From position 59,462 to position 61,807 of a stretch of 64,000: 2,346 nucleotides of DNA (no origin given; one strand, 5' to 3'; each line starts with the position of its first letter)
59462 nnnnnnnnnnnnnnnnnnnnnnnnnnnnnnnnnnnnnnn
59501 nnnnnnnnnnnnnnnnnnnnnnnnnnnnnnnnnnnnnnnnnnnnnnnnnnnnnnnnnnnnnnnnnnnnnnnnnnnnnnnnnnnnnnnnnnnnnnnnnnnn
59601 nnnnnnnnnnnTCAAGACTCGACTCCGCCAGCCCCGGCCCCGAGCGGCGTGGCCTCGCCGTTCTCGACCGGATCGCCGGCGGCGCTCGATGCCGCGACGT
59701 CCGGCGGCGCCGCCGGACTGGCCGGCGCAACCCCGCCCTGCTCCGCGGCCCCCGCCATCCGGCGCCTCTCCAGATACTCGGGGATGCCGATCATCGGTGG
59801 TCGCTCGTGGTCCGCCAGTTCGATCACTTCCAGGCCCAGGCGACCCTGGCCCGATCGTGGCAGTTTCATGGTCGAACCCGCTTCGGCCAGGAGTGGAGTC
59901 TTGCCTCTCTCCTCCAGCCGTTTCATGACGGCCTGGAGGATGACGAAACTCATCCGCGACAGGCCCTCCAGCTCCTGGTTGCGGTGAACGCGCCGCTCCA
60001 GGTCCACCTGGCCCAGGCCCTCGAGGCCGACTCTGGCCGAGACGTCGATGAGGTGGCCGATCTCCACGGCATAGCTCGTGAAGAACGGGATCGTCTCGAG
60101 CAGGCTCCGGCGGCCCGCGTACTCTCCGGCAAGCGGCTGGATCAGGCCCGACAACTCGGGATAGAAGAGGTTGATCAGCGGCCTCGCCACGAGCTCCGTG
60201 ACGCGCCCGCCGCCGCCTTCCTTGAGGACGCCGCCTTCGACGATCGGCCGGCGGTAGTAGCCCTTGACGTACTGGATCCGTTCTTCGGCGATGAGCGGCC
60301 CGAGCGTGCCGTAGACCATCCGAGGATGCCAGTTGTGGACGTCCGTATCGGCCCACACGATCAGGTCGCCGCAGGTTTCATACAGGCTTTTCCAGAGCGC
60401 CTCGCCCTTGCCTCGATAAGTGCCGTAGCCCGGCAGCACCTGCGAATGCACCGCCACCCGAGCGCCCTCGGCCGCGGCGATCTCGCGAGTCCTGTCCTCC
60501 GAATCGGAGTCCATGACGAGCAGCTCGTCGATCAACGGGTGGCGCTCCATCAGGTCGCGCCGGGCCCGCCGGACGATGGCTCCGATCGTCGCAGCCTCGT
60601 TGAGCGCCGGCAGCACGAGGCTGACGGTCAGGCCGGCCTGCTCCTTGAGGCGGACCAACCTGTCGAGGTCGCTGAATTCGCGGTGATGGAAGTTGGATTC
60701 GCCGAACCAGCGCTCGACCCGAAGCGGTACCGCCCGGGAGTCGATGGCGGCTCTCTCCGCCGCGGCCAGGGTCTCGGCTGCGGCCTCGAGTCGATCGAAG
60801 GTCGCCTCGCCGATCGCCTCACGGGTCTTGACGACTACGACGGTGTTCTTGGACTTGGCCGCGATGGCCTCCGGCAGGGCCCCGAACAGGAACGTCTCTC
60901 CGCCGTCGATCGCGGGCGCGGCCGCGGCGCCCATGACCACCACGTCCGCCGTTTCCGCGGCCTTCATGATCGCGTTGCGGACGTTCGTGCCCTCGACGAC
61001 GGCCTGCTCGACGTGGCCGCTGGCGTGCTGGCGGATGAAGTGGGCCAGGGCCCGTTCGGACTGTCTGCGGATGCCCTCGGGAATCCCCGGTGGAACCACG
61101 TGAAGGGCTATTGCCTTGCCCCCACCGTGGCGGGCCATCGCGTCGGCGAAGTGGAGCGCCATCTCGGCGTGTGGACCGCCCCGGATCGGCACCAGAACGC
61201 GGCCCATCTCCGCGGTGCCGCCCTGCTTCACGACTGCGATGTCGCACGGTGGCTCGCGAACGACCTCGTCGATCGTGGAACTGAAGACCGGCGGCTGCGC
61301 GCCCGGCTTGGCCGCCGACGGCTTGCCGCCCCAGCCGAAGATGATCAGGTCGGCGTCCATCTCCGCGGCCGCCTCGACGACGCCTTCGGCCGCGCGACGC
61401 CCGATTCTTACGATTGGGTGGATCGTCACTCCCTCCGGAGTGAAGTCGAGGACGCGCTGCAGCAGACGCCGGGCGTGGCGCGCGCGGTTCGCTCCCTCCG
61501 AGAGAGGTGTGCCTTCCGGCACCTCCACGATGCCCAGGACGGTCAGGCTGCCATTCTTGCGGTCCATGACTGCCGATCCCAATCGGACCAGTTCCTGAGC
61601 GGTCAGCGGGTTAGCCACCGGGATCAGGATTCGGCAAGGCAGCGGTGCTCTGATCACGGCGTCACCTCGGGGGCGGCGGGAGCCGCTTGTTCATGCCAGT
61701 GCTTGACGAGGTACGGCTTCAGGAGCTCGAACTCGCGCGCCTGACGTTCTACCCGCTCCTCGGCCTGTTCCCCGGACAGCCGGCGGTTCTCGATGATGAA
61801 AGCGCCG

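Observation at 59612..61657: Tandem universal-stress-protein domains fused to a GpgS/MpgS-type glycosyltransferase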

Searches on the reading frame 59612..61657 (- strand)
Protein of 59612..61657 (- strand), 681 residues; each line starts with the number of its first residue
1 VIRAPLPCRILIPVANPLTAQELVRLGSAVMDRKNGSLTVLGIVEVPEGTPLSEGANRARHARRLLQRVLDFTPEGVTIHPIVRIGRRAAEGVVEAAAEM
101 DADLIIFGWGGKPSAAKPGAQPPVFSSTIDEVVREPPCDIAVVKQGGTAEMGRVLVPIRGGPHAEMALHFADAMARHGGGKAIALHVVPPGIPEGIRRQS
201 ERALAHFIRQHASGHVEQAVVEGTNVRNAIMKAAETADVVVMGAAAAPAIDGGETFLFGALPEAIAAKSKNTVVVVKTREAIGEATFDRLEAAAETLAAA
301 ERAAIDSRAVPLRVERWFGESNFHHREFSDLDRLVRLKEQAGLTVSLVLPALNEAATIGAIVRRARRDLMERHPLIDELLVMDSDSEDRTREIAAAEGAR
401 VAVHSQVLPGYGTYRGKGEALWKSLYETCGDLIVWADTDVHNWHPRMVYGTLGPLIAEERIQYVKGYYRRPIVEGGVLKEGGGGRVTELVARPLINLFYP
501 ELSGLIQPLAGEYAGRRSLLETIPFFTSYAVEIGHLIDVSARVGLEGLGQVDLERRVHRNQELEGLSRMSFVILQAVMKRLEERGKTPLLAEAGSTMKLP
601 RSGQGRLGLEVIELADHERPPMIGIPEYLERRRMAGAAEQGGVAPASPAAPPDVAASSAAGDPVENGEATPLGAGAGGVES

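Call 3: search_protein_families(library=pfam, proteins=[window:59612-61657:-], max_evalue=0.01)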
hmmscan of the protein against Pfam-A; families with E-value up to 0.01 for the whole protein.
window:59612-61657:- (681 aa): 2 families
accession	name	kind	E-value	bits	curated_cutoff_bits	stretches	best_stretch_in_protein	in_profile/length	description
PF00582.32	Usp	-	3e-23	83.4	24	2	9-144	4-141/141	Universal stress protein family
PF00535.33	Glycos_transf_2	-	2.8e-06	27.8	23.3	1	346-440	1-89/168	Glycosyl transferase family 2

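Call 4: search_protein_families(library=ncbifam, proteins=[window:59612-61657:-], max_evalue=0.01)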
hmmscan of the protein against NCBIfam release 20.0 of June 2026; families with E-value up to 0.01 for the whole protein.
window:59612-61657:- (681 aa): 7 families
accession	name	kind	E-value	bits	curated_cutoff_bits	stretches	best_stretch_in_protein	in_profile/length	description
NF010496.0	PRK13915.1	equivalog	2.6e-110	368.3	262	1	314-625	5-305/307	glucosyl-3-phosphoglycerate synthase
TIGR04182.1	glyco_TIGR04182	equivalog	5e-10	39.2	325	1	345-457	2-99/293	S-layer glycoprotein N-glycosyltransferase AglJ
NF040724.1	GpgS_Meth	equivalog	3.8e-07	29.3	700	1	413-588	118-307/402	glucosyl-3-phosphoglycerate synthase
TIGR04283.1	glyco_like_mftF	equivalog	1.1e-05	25.2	182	1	345-402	1-54/221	TIGR04283 family arsenosugar biosynthesis glycosyltransferase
NF045692.1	OglycostaseCruG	equivalog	0.0012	17.9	600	1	344-396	42-90/386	2'-O-glycosyltransferase CruG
NF053846.1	glyco_with_XrtP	equivalog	0.003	16.3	520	1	343-423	41-117/440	XrtP-associated glycosyltransferase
NF058614.1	PPMAGASynPpgS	equivalog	0.0085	15.5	370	0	345-406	2-56/226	polyprenyl-phospho-N-acetylgalactosaminyl synthase PpgS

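Call 5: find_homologous_proteins(query=window:59612-61657:-, max_evalue=1e-10)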
Query window:59612-61657:- (681 aa): 5165 proteins with E <= 1e-10 among 8000 candidates; the best 120 are listed.
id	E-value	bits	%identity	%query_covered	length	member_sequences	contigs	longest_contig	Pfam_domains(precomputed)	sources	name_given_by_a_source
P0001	0.0e+0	1491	100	100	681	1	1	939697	PF00535.33,PF00582.33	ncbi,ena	-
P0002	0.0e+0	1250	88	94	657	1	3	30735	PF00535.33,PF00582.33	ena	-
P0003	0.0e+0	1243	87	95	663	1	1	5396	PF00535.33,PF00582.33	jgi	jgi:nucleotide-binding universal stress UspA family protein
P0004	0.0e+0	1243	87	95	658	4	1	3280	PF00535.33,PF00582.33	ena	-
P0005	0.0e+0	1237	84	99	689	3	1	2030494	PF00535.33,PF00582.33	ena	-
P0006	0.0e+0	1234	84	100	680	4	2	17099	PF00535.33,PF00582.33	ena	-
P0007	0.0e+0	1198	85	93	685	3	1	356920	PF00535.33,PF00582.33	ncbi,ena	-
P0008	0.0e+0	1185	83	93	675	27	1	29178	PF00535.33,PF00582.33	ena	-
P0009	0.0e+0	1180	82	96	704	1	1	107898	PF00535.33,PF00582.33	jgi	jgi:glucosyl-3-phosphoglycerate synthase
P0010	0.0e+0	1171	82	94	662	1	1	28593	PF00535.33,PF00582.33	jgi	jgi:glucosyl-3-phosphoglycerate synthase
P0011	0.0e+0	1166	79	97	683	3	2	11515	PF00535.33,PF00582.33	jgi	jgi:glucosyl-3-phosphoglycerate synthase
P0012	0.0e+0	1161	81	95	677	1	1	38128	PF00535.33,PF00582.33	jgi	jgi:nucleotide-binding universal stress UspA family protein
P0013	0.0e+0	1160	83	92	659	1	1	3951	PF00535.33,PF00582.33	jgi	jgi:nucleotide-binding universal stress UspA family protein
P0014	0.0e+0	1158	81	93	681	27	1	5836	PF00535.33,PF00582.33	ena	-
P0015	0.0e+0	1158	82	93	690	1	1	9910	PF00535.33,PF00582.33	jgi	jgi:nucleotide-binding universal stress UspA family protein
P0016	0.0e+0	1156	81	93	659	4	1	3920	PF00535.33,PF00582.33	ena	-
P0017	0.0e+0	1153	79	98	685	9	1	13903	PF00535.33,PF00582.33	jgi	jgi:glucosyl-3-phosphoglycerate synthase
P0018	0.0e+0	1151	78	100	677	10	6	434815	PF00535.33,PF00582.33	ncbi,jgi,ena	ncbi:MAG: glucosyl-3-phosphoglycerate synthase [Candidatus Limnocylindrales bacterium]|jgi:glucosyl-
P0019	0.0e+0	1150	82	93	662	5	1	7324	PF00535.33,PF00582.33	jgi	jgi:glucosyl-3-phosphoglycerate synthase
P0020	0.0e+0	1149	81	93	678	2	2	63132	PF00535.33,PF00582.33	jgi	jgi:glucosyl-3-phosphoglycerate synthase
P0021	0.0e+0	1146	78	100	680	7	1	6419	PF00535.33,PF00582.33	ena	-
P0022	0.0e+0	1145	80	96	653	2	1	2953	PF00535.33,PF00582.33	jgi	jgi:glucosyl-3-phosphoglycerate synthase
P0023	0.0e+0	1144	81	93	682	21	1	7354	PF00535.33,PF00582.33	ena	-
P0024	0.0e+0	1144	80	93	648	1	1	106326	PF00535.33,PF00582.33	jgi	jgi:glucosyl-3-phosphoglycerate synthase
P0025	0.0e+0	1143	81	93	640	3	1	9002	PF00535.33,PF00582.33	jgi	jgi:glucosyl-3-phosphoglycerate synthase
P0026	0.0e+0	1142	81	93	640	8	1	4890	PF00535.33,PF00582.33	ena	-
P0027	0.0e+0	1142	80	94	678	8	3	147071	PF00535.33,PF00582.33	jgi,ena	jgi:glucosyl-3-phosphoglycerate synthase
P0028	0.0e+0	1141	80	94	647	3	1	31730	PF00535.33,PF00582.33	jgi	jgi:glucosyl-3-phosphoglycerate synthase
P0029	0.0e+0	1140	82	93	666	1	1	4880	PF00535.33,PF00582.33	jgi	jgi:nucleotide-binding universal stress UspA family protein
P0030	0.0e+0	1140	81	93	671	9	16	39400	PF00535.33,PF00582.33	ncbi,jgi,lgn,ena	ncbi:MAG TPA: glucosyl-3-phosphoglycerate synthase [Candidatus Limnocylindrales bacterium]|jgi:gluco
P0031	0.0e+0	1140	80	94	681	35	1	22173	PF00535.33,PF00582.33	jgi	jgi:glucosyl-3-phosphoglycerate synthase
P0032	0.0e+0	1140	78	98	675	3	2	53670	PF00535.33,PF00582.33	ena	-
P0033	0.0e+0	1139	80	93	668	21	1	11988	PF00535.33,PF00582.33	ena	-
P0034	0.0e+0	1137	79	93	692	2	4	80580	PF00535.33,PF00582.33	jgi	jgi:glucosyl-3-phosphoglycerate synthase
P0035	0.0e+0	1137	79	94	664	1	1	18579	PF00535.33,PF00582.33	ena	-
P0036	0.0e+0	1136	79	94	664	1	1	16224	PF00535.33,PF00582.33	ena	-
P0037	0.0e+0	1136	80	94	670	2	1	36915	PF00535.33,PF00582.33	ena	-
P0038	0.0e+0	1134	77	98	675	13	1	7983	PF00535.33,PF00582.33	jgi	jgi:glucosyl-3-phosphoglycerate synthase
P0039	0.0e+0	1134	80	93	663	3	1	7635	PF00535.33,PF00582.33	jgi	jgi:nucleotide-binding universal stress UspA family protein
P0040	0.0e+0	1134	80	93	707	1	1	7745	PF00535.33,PF00582.33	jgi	jgi:nucleotide-binding universal stress UspA family protein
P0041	0.0e+0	1134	77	99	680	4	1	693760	PF00535.33,PF00582.33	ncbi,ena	-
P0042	0.0e+0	1134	78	96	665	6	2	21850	PF00535.33,PF00582.33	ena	-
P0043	0.0e+0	1133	77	98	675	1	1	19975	PF00535.33,PF00582.33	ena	-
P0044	0.0e+0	1133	82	93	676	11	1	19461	PF00535.33,PF00582.33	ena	-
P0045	0.0e+0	1133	80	95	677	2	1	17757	PF00535.33,PF00582.33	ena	-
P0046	0.0e+0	1132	79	93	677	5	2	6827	PF00535.33,PF00582.33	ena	-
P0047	0.0e+0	1132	79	93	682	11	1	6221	PF00535.33,PF00582.33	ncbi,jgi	ncbi:MAG: glucosyl-3-phosphoglycerate synthase [Candidatus Limnocylindrales bacterium]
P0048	0.0e+0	1131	78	97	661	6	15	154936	PF00535.33,PF00582.33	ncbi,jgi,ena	jgi:glucosyl-3-phosphoglycerate synthase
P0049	0.0e+0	1131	79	93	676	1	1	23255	PF00535.33,PF00582.33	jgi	jgi:nucleotide-binding universal stress UspA family protein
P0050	0.0e+0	1131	77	98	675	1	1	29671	PF00535.33,PF00582.33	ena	-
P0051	0.0e+0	1131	78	94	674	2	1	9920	PF00535.33,PF00582.33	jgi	jgi:nucleotide-binding universal stress UspA family protein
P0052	0.0e+0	1130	80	94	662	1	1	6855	PF00535.33,PF00582.33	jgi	jgi:nucleotide-binding universal stress UspA family protein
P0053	0.0e+0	1130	78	96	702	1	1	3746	PF00535.33,PF00582.33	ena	-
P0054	0.0e+0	1129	80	94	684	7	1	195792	PF00535.33,PF00582.33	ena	-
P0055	0.0e+0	1128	81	93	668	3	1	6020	PF00535.33,PF00582.33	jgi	jgi:nucleotide-binding universal stress UspA family protein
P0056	0.0e+0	1128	80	93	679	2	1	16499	PF00535.33,PF00582.33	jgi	jgi:nucleotide-binding universal stress UspA family protein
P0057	0.0e+0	1127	79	94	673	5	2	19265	PF00535.33,PF00582.33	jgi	jgi:nucleotide-binding universal stress UspA family protein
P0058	0.0e+0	1127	80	95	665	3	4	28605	PF00535.33,PF00582.33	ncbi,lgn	-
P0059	0.0e+0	1127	79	93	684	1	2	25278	PF00535.33,PF00582.33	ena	-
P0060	0.0e+0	1126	80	93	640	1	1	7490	PF00535.33,PF00582.33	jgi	jgi:nucleotide-binding universal stress UspA family protein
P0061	0.0e+0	1125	79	94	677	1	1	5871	PF00535.33,PF00582.33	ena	-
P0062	0.0e+0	1125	78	96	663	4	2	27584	PF00535.33,PF00582.33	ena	-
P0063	0.0e+0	1125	78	95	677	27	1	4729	PF00535.33,PF00582.33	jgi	jgi:glucosyl-3-phosphoglycerate synthase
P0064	0.0e+0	1124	78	95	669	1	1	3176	PF00535.33,PF00582.33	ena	-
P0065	0.0e+0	1123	79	93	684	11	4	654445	PF00535.33,PF00582.33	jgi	jgi:glucosyl-3-phosphoglycerate synthase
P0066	0.0e+0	1122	79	93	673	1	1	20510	PF00535.33,PF00582.33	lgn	-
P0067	0.0e+0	1122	78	95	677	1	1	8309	PF00535.33,PF00582.33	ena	-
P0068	0.0e+0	1120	79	93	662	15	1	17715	PF00535.33,PF00582.33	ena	-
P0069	0.0e+0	1119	78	95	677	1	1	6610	PF00535.33,PF00582.33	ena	-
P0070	0.0e+0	1119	79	93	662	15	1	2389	PF00535.33,PF00582.33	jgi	jgi:hypothetical protein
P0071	0.0e+0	1119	76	99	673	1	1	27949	PF00535.33,PF00582.33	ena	-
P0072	0.0e+0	1118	79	93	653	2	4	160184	PF00535.33,PF00582.33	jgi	jgi:glucosyl-3-phosphoglycerate synthase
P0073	0.0e+0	1117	76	99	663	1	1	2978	PF00535.33,PF00582.33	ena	-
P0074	0.0e+0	1117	79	93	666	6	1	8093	PF00535.33,PF00582.33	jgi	jgi:nucleotide-binding universal stress UspA family protein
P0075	0.0e+0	1116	78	95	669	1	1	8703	PF00535.33,PF00582.33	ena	-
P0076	0.0e+0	1116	79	94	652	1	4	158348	PF00535.33,PF00582.33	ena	-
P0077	0.0e+0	1115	78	95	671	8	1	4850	PF00535.33,PF00582.33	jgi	jgi:glucosyl-3-phosphoglycerate synthase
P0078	0.0e+0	1115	79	93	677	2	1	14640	PF00535.33,PF00582.33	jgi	jgi:nucleotide-binding universal stress UspA family protein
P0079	0.0e+0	1115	78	94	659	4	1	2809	PF00535.33,PF00582.33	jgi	jgi:glucosyl-3-phosphoglycerate synthase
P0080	0.0e+0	1114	79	93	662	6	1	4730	PF00535.33,PF00582.33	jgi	-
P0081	0.0e+0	1114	78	93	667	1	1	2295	PF00535.33,PF00582.33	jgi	-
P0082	0.0e+0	1114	79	93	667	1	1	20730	PF00535.33,PF00582.33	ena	-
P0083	0.0e+0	1113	79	93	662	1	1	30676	PF00535.33,PF00582.33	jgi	jgi:glucosyl-3-phosphoglycerate synthase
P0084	0.0e+0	1113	78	96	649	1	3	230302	PF00535.33,PF00582.33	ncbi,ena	-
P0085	0.0e+0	1113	76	96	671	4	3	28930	PF00535.33,PF00582.33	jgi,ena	jgi:glucosyl-3-phosphoglycerate synthase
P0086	0.0e+0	1112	79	93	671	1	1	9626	PF00535.33,PF00582.33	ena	-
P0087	0.0e+0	1112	78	93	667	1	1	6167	PF00535.33,PF00582.33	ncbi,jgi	jgi:glucosyl-3-phosphoglycerate synthase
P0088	0.0e+0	1112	77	96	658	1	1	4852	PF00535.33,PF00582.33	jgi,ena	jgi:glucosyl-3-phosphoglycerate synthase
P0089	0.0e+0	1111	78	94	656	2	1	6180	PF00535.33,PF00582.33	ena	-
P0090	0.0e+0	1111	76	98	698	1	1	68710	PF00535.33,PF00582.33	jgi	jgi:nucleotide-binding universal stress UspA family protein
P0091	0.0e+0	1111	77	96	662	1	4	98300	PF00535.33,PF00582.33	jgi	jgi:glucosyl-3-phosphoglycerate synthase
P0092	0.0e+0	1110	77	95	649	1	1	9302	PF00535.33,PF00582.33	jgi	jgi:glucosyl-3-phosphoglycerate synthase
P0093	0.0e+0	1109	79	93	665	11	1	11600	PF00535.33,PF00582.33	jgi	-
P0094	0.0e+0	1108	75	99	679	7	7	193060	PF00535.33,PF00582.33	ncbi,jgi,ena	jgi:glucosyl-3-phosphoglycerate synthase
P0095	0.0e+0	1106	75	99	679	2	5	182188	PF00535.33,PF00582.33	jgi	jgi:nucleotide-binding universal stress UspA family protein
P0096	0.0e+0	1103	78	94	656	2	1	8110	PF00535.33,PF00582.33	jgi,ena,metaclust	metaclust:\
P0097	0.0e+0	1099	78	94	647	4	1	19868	PF00535.33,PF00582.33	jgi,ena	-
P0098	0.0e+0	1099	76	96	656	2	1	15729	PF00535.33,PF00582.33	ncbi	ncbi:MAG TPA: glucosyl-3-phosphoglycerate synthase [Candidatus Limnocylindrales bacterium]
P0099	0.0e+0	1098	75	99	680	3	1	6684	PF00535.33,PF00582.33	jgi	jgi:nucleotide-binding universal stress UspA family protein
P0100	0.0e+0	1088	78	93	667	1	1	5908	PF00535.33,PF00582.33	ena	-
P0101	0.0e+0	1082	75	94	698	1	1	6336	PF00535.33,PF00582.33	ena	-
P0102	0.0e+0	1073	80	89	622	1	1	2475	PF00535.33,PF00582.33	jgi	jgi:glucosyl-3-phosphoglycerate synthase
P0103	0.0e+0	1071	72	100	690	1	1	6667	PF00535.33,PF00582.33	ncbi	-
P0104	0.0e+0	1067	76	94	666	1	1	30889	PF00535.33,PF00582.33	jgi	jgi:glucosyl-3-phosphoglycerate synthase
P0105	0.0e+0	1064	79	89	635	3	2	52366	PF00535.33,PF00582.33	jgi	jgi:glucosyl-3-phosphoglycerate synthase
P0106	0.0e+0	1064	75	94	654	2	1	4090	PF00535.33,PF00582.33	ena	-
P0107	0.0e+0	1062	75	94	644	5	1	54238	PF00535.33,PF00582.33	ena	-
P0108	0.0e+0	1058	73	96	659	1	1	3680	PF00535.33,PF00582.33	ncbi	-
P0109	0.0e+0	1056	75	94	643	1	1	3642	PF00535.33,PF00582.33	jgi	jgi:nucleotide-binding universal stress UspA family protein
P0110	0.0e+0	1055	75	93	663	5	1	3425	PF00535.33,PF00582.33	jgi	jgi:nucleotide-binding universal stress UspA family protein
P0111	0.0e+0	1052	74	93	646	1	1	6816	PF00535.33,PF00582.33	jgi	jgi:glucosyl-3-phosphoglycerate synthase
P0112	0.0e+0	1050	76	93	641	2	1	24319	PF00535.33,PF00582.33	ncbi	-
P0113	0.0e+0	1048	73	93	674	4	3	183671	PF00535.33,PF00582.33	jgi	jgi:nucleotide-binding universal stress UspA family protein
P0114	0.0e+0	1046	74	93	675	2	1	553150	PF00535.33,PF00582.33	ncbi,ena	-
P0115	0.0e+0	1044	74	94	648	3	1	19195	PF00535.33,PF00582.33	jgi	jgi:glucosyl-3-phosphoglycerate synthase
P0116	0.0e+0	1041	73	93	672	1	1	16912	PF00535.33,PF00582.33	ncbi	ncbi:MAG TPA: glucosyl-3-phosphoglycerate synthase [Candidatus Limnocylindrales bacterium]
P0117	0.0e+0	1040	74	93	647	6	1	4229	PF00535.33,PF00582.33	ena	-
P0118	0.0e+0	1039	76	93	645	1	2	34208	PF00535.33,PF00582.33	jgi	jgi:glucosyl-3-phosphoglycerate synthase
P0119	0.0e+0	1039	74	92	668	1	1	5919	PF00535.33,PF00582.33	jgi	jgi:nucleotide-binding universal stress UspA family protein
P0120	0.0e+0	1039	74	94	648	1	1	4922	PF00535.33,PF00582.33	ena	-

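Call 6: search_solved_structures(query=window:59612-61657:-, max_evalue=0.001, show_alignments=2)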
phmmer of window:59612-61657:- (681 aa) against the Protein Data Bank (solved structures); distinct sequences matched with E-value up to 0.001: 7.
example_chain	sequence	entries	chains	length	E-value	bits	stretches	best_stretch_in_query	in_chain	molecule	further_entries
3f1y_A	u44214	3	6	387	1.9e-80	274.8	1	311-594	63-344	Mannosyl-3-phosphoglycerate synthase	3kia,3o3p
7pdo_A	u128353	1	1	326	9.4e-61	209.8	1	310-580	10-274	Glucosyl-3-phosphoglycerate synthase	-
7p5l_A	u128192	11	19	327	9.5e-61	209.8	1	310-580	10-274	Glucosyl-3-phosphoglycerate synthase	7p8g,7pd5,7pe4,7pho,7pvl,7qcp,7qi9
4y6n_A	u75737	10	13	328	3.4e-60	208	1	340-580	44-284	Glucosyl-3-phosphoglycerate synthase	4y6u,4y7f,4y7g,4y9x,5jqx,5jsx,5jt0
3e25_A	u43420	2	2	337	3.5e-60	207.9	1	340-580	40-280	Putative uncharacterized protein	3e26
4ddz_A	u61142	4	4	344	3.8e-60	207.8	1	340-580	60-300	GLUCOSYL-3-PHOSPHOGLYCERATE SYNTHASE (GpgS) | Glucosyl-3-phosphoglycerate synthase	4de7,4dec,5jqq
3ckj_A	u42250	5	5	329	2.3e-57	198.6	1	339-580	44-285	Putative uncharacterized protein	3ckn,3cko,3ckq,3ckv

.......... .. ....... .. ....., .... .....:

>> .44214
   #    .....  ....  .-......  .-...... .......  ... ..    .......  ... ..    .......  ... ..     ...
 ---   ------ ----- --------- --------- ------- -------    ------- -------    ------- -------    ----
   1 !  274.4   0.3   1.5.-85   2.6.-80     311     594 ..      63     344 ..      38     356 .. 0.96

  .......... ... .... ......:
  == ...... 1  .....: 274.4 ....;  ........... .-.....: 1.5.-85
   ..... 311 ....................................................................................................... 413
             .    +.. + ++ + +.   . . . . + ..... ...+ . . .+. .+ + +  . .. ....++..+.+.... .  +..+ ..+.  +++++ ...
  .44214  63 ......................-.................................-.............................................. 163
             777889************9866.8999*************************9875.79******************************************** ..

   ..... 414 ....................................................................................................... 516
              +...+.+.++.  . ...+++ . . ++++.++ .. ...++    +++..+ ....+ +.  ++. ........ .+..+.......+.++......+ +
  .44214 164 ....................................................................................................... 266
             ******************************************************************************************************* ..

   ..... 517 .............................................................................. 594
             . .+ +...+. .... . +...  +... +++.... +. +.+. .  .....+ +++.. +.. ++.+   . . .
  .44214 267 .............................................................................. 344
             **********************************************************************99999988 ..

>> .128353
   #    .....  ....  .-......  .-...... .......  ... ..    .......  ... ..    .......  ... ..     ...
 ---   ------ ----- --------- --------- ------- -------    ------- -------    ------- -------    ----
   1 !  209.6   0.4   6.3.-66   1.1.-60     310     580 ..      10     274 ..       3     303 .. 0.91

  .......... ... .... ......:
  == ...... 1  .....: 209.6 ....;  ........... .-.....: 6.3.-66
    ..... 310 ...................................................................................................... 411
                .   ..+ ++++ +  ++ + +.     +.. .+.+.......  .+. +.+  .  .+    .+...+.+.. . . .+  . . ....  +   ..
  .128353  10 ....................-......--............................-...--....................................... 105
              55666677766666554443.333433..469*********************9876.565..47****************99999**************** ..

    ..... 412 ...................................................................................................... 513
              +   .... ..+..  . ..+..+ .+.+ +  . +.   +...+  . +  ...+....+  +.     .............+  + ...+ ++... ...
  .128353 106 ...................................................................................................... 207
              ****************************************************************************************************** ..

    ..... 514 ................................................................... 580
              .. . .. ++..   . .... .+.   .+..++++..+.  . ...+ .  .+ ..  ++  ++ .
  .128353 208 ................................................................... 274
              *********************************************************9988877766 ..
